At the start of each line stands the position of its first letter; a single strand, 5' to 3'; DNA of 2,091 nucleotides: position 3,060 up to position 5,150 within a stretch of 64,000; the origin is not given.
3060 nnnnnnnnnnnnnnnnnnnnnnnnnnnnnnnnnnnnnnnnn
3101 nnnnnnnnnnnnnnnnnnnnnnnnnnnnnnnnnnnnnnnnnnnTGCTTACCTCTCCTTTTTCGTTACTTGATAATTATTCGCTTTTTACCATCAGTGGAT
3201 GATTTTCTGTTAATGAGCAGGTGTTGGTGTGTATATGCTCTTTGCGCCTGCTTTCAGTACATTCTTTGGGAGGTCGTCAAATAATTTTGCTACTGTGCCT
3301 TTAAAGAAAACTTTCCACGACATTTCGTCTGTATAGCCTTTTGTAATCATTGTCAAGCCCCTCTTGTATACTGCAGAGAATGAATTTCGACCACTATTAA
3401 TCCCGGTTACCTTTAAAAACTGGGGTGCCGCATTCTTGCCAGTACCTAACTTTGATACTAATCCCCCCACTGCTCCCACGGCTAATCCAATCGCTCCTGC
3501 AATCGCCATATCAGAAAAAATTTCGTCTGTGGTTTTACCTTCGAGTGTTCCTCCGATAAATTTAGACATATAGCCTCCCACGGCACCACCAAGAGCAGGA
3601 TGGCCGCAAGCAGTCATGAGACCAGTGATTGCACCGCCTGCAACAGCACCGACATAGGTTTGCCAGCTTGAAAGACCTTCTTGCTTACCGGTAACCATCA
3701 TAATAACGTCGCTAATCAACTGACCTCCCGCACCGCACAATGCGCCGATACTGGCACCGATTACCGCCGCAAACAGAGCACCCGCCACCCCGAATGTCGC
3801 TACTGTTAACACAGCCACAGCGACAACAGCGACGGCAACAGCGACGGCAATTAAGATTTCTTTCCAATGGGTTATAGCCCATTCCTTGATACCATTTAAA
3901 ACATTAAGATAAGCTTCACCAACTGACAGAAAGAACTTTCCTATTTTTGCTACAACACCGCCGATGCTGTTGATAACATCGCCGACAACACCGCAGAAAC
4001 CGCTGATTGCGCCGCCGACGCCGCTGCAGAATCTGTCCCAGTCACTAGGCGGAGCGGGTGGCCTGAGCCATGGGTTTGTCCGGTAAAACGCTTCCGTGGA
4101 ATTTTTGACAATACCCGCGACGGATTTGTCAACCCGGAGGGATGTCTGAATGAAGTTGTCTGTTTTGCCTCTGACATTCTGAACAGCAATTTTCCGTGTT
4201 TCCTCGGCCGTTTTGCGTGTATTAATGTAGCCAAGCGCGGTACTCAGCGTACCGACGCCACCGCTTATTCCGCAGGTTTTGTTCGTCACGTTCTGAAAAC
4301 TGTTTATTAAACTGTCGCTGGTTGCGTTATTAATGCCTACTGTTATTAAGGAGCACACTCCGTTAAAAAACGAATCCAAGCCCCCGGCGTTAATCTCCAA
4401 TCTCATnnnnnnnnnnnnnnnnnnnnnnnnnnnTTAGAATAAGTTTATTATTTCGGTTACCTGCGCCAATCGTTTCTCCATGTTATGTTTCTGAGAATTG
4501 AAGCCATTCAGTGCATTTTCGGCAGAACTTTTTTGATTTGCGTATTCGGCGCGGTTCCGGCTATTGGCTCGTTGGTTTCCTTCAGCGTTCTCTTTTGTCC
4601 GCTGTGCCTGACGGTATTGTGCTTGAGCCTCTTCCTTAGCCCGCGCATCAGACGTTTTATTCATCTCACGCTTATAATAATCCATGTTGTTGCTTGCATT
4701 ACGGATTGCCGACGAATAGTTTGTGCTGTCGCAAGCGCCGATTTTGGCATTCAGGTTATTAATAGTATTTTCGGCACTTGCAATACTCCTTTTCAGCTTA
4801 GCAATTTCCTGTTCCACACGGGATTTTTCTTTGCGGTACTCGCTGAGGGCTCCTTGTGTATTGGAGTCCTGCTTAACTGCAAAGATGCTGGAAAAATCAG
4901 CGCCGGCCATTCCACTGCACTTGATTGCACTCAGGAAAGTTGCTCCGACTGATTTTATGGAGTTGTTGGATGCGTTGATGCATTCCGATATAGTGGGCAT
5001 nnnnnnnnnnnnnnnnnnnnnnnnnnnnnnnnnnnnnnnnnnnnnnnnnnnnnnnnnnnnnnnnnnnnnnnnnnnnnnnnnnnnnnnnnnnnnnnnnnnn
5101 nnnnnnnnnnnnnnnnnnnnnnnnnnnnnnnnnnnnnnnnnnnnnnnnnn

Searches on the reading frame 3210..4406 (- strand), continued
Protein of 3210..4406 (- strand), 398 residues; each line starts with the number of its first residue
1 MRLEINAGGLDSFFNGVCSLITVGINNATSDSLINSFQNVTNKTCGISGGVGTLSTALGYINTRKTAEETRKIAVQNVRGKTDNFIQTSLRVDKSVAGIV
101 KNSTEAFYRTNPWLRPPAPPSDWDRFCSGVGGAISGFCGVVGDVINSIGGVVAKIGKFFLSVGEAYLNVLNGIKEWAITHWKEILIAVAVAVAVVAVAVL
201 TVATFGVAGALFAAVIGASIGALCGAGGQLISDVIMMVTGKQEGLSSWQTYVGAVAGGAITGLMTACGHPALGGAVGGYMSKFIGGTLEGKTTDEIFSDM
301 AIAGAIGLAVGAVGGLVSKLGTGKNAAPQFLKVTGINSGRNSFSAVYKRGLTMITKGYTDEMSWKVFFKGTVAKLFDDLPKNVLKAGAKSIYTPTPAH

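Call 70: find_encoding_contigs(protein=P0012, flank=3000, max_places=2)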
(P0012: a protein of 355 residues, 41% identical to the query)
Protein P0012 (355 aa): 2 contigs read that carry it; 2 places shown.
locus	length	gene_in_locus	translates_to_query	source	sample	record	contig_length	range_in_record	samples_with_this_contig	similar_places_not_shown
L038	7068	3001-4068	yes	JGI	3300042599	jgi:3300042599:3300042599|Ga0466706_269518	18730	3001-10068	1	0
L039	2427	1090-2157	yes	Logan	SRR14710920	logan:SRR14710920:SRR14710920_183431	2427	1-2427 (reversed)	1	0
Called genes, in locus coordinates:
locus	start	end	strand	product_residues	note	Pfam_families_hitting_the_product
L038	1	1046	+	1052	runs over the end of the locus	PF01580:FtsK_SpoIIIE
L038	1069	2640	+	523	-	PF01580:FtsK_SpoIIIE (weak), PF01637:ATPase_2 (faint), PF05729:NACHT (weak), PF13173:AAA_14 (faint)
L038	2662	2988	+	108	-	-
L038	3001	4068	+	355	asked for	-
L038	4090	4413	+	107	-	-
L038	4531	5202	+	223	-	PF13672:PP2C_2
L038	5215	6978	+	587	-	PF00069:Pkinase, PF07714:PK_Tyr_Ser-Thr (weak)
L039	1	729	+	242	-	?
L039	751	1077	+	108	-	-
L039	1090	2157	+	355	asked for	-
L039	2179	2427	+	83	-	?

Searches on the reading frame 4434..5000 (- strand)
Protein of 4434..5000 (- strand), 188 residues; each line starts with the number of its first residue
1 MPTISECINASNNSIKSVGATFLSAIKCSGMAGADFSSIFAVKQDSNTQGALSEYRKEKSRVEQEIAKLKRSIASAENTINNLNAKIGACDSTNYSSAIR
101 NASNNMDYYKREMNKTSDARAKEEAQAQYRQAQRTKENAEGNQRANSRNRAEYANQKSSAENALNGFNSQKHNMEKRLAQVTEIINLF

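Call 4: search_protein_families(library=ncbifam, proteins=[window:4434-5000:-], max_evalue=0.1)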
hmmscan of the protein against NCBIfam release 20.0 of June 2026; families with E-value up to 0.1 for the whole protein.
window:4434-5000:- (188 aa): 9 families
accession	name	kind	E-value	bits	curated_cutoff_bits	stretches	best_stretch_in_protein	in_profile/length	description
TIGR02169.1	SMC_prok_A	equivalog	0.00041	18.2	729.4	1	46-182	741-875/1165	chromosome segregation protein SMC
TIGR04523.1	Mplasa_alph_rch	subfamily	0.001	17.1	270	1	47-181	409-543/745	helix-rich protein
TIGR02168.1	SMC_prok_B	equivalog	0.0015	16.4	567.35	1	48-180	265-418/1181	chromosome segregation protein SMC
NF045487.1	ASRP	equivalog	0.0046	15.6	300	1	52-181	319-448/593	archaea-specific SMC-related protein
NF011526.0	PRK14965.1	equivalog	0.013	14.3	670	1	34-173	325-459/578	DNA polymerase III subunits gamma and tau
NF046048.1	NlpC_P60_DIP1281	equivalog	0.027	13.3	517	1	34-90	10-59/587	DIP1281 family NlpC/P60 protein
NF005198.1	PRK06669.1-3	equivalog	0.028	13.6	200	1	37-186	24-170/299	flagellar assembly protein FliH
NF049847.1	FtsL_COG5462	equivalog_domain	0.061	13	50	1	60-86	26-52/85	cell division protein FtsL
TIGR04320.1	Surf_Exclu_PgrA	domain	0.087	12.1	70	0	43-164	241-359/360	SEC10/PgrA surface exclusion domain-containing protein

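Call 5: search_protein_families(library=pfam, proteins=[window:4437-5000:-], max_evalue=0.1)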
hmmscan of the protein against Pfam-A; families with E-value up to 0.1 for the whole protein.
window:4437-5000:- (188 aa): 7 families
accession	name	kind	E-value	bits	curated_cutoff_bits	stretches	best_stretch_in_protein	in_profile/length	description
PF14362.11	DUF4407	-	0.00014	21.7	31.3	1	43-175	120-250/297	Domain of unknown function (DUF4407)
PF09787.14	Golgin_A5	-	0.007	16.4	31.7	1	42-184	39-178/305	Golgin subfamily A member 5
PF16888.10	YwqH-like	-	0.0077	16.9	33.7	1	45-88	76-119/123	YwqH-like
PF04201.20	TPD52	-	0.011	16.4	25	1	53-111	7-68/108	Tumour protein D52 family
PF04513.17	Baculo_PEP_C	-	0.03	14.8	38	1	57-106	85-134/140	Baculovirus polyhedron envelope protein, PEP, C terminus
PF04977.20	DivIC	-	0.06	13.6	28.9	1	50-84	17-51/80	Septum formation initiator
PF14073.11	Cep57_CLD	-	0.099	13.1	28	0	53-87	116-150/178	Centrosome localisation domain of Cep57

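Call 10: find_homologous_proteins(query=window:4437-5000:-)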
Query window:4437-5000:- (188 aa): 6 proteins with E <= 0.001 among 51 candidates.
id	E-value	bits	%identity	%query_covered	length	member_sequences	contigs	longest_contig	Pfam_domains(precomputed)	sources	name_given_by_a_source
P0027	2.2e-109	380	100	100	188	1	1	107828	-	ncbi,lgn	-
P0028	2.2e-90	319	85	100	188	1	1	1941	-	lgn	-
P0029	9.1e-79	281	77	100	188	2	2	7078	-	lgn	-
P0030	4.4e-78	279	77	100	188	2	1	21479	-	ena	-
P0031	5.7e-70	252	68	100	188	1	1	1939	-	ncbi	-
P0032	1.5e-57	212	60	94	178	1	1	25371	-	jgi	jgi:predicted nucleic acid-binding Zn-ribbon protein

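Call 11: find_encoding_contigs(protein=P0030, flank=8000, max_places=4)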
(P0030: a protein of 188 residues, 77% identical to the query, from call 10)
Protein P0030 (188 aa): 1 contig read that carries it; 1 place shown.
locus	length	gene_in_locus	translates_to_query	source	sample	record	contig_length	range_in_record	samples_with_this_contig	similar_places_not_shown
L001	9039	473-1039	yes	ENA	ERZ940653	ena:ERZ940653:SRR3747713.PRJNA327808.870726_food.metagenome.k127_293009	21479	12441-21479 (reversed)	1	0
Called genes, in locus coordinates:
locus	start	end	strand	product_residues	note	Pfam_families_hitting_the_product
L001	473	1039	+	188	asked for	-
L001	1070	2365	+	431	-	-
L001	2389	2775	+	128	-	-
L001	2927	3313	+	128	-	-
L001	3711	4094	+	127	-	-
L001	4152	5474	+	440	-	PF07719:TPR_2 (faint), PF12895:ANAPC3 (weak), PF25064:ARM_TT21_5th (faint), PF00515:TPR_1 (faint), PF13181:TPR_8 (faint), PF13424:TPR_12 (faint), PF13432:TPR_16 (weak), PF14559:TPR_19, +2 more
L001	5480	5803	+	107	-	-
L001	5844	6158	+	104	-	-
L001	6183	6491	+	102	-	PF06013:WXG100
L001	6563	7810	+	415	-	-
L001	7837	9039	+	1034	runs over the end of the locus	PF01580:FtsK_SpoIIIE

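Call 12: find_encoding_contigs(protein=P0032, flank=8000, max_places=4)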
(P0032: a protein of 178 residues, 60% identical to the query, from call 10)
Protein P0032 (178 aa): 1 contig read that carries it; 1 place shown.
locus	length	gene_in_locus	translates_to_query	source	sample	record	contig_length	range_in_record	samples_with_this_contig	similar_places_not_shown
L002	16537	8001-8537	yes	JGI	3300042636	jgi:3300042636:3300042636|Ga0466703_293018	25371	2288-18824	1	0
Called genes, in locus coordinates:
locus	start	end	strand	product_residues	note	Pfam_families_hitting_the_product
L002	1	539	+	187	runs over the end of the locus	PF00329:Complex1_30kDa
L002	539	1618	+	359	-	PF00374:NiFeSe_Hases, PF00346:Complex1_49kDa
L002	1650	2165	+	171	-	PF00037:Fer4, PF13237:Fer4_10, PF14697:Fer4_21, PF12838:Fer4_7, PF13187:Fer4_9, PF13237:Fer4_10, PF14697:Fer4_21, PF12838:Fer4_7, +11 more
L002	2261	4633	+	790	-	-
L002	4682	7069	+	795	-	PF00708:Acylphosphatase, PF07503:zf-HYPF, PF01300:Sua5_yciO_yrdC, PF17788:HypF_C, PF00814:TsaD (faint), PF22521:HypF_C_2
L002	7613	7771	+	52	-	-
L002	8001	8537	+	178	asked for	-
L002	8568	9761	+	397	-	-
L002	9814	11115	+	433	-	PF00515:TPR_1 (faint), PF07719:TPR_2 (faint), PF12895:ANAPC3 (faint), PF13176:TPR_7 (faint), PF13181:TPR_8 (faint), PF13371:TPR_9 (faint), PF13432:TPR_16 (weak), PF14559:TPR_19 (weak), +3 more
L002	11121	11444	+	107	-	-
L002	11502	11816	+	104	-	PF06013:WXG100 (weak), PF04740:LXG (weak)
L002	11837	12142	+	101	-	PF06013:WXG100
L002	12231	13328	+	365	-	-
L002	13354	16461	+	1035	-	PF01580:FtsK_SpoIIIE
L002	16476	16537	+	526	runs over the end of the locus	PF01580:FtsK_SpoIIIE (weak), PF01935:DUF87 (faint), PF01637:ATPase_2 (faint), PF13173:AAA_14 (faint)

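Call 13: find_encoding_contigs(protein=P0029, flank=8000, max_places=4)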
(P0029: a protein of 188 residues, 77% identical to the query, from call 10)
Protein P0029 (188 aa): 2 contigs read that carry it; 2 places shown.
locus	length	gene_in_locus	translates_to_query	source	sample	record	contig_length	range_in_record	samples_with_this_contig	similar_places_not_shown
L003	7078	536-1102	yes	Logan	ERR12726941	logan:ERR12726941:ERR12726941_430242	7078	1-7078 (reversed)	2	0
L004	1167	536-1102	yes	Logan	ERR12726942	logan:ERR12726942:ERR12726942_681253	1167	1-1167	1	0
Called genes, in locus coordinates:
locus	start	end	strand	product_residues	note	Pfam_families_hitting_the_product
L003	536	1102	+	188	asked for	-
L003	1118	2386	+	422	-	-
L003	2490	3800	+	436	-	PF00515:TPR_1 (faint), PF07719:TPR_2 (faint), PF12895:ANAPC3 (weak), PF13176:TPR_7 (faint), PF13424:TPR_12 (faint), PF13428:TPR_14 (faint), PF13432:TPR_16 (weak), PF14559:TPR_19, +3 more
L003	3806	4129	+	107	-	-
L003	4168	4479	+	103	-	PF06013:WXG100 (weak)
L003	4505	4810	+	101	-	PF06013:WXG100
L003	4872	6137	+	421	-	PF14410:GH-E (weak)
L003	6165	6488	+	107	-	PF09951:Imm33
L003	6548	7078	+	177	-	?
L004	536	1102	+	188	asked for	-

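Call 33: predict_structure(alignment_id=A2)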
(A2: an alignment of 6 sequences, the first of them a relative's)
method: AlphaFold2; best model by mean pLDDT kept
length: 188 residues; sequences in the alignment: 6
mean_pLDDT: 87.7   pTM: 0.62
mean pLDDT of the five models: 87.7, 85.9, 84.4, 84.3, 81.9
residues with pLDDT >= 90: 131; 70-90: 19; 50-70: 37; < 50: 1
segments of 3 or more residues with pLDDT < 50: none
pLDDT, mean of each block of 10 residues (from residue 1): 60 70 66 57 71 94 98 98 97 94 97 95 97 97 97 98 98 96 86
secondary structure, 60 per line:
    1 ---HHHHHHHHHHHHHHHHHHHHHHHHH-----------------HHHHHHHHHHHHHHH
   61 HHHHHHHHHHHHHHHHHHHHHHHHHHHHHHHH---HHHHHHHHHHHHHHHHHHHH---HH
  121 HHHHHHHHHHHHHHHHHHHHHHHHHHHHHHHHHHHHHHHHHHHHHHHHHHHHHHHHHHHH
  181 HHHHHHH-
elements in order: H4-28 H46-92 H96-115 H119-187

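Call 36: fold_search(model_id=the predicted structure, library=pdb)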
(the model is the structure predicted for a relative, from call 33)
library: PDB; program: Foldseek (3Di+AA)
matches with E <= 10: 612; with E <= 0.001: 0
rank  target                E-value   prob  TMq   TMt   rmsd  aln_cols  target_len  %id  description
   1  1jch_A                3.5e-02  0.99  0.35  0.16   8.3       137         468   15  Crystal Structure of Colicin E3 in Complex with its Immunity Protein (released 2001-11-30)
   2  2b5u_A                3.7e-02  0.99  0.35  0.16   8.3       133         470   16  Crystal Structure Of Colicin E3 V206C Mutant In Complex With Its Immunity Protein (released 2006-11-07)
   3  7nsu_D                4.1e-02  0.98  0.30  0.18   7.5       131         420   17  ColicinE9 intact translocation complex (released 2021-08-11)
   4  5ew5_A                4.9e-02  0.99  0.37  0.16   8.3       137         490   13  Crystal Structure of Colicin E9 In Complex with Its Immunity Protein Im9 (released 2016-07-20)
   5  5xg2                  6.3e-02  1.00  0.49  0.40  13.6       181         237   14  Crystal structure of a coiled-coil segment (residues 345-468 and 694-814) of Pyrococcus yayanosii Smc (released 2017-06-07)
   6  3g6b_B                7.4e-02  0.98  0.44  0.40  12.7       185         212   12  Crystal structure of a Soluble Chemoreceptor from Thermotoga maritima Asn217Ile mutant (released 2009-07-28)
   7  6ixe                  7.4e-02  0.72  0.26  0.24  19.2       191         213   12  Crystal structure of SeMet apo SH3BP5 (I41) (released 2019-03-20)
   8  3na7                  7.9e-02  0.96  0.33  0.27   9.5       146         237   14  2.2 Angstrom Structure of the HP0958 Protein from Helicobacter pylori CCUG 17874 (released 2010-09-22)
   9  3g67_A                9.7e-02  1.00  0.53  0.48  11.3       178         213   14  Crystal Structure of a Soluble Chemoreceptor from Thermotoga maritima (released 2009-07-28)
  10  9hmx_A                9.7e-02  0.99  0.46  0.47   6.1       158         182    9  Structure of SteB-RipA complex from Mycobacterium tuberculosis (released 2025-07-30)
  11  9mlg_A                1.0e-01  1.00  0.59  0.05  11.3       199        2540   13  Xenorhabdus nematophilus XptA2 State 2, 1181insYWK1183, D1182T mutant (released 2025-01-15)
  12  6ixg_B                1.0e-01  0.63  0.26  0.23  22.4       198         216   11  Crystal structure of native apo SH3BP5 (P41) (released 2019-03-20)
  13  3g67_B                1.0e-01  0.60  0.27  0.25  24.6       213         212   12  Crystal Structure of a Soluble Chemoreceptor from Thermotoga maritima (released 2009-07-28)
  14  6ixg_A                1.1e-01  0.87  0.34  0.30  17.8       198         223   12  Crystal structure of native apo SH3BP5 (P41) (released 2019-03-20)
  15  7p3r_A                1.2e-01  0.97  0.46  0.30  12.1       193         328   12  Helical structure of the toxin MakA from Vibrio cholera (released 2022-02-23)
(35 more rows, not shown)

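Call 55: find_encoding_contigs(protein=P0028, flank=3000, max_places=3)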
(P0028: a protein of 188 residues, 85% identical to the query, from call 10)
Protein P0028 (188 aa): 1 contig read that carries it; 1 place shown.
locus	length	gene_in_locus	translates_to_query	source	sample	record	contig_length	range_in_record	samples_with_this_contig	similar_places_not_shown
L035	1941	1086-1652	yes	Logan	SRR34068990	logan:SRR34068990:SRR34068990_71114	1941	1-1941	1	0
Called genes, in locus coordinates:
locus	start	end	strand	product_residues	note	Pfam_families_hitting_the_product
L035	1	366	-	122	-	?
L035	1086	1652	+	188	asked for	-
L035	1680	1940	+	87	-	?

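Call 56: find_encoding_contigs(protein=P0031, flank=3000, max_places=3)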
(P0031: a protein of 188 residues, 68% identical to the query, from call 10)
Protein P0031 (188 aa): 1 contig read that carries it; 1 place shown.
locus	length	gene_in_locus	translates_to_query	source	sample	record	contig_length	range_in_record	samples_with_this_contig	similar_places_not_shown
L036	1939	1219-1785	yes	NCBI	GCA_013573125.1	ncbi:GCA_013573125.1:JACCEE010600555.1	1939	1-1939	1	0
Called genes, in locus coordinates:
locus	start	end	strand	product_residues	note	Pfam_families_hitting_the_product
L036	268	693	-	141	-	-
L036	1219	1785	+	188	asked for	-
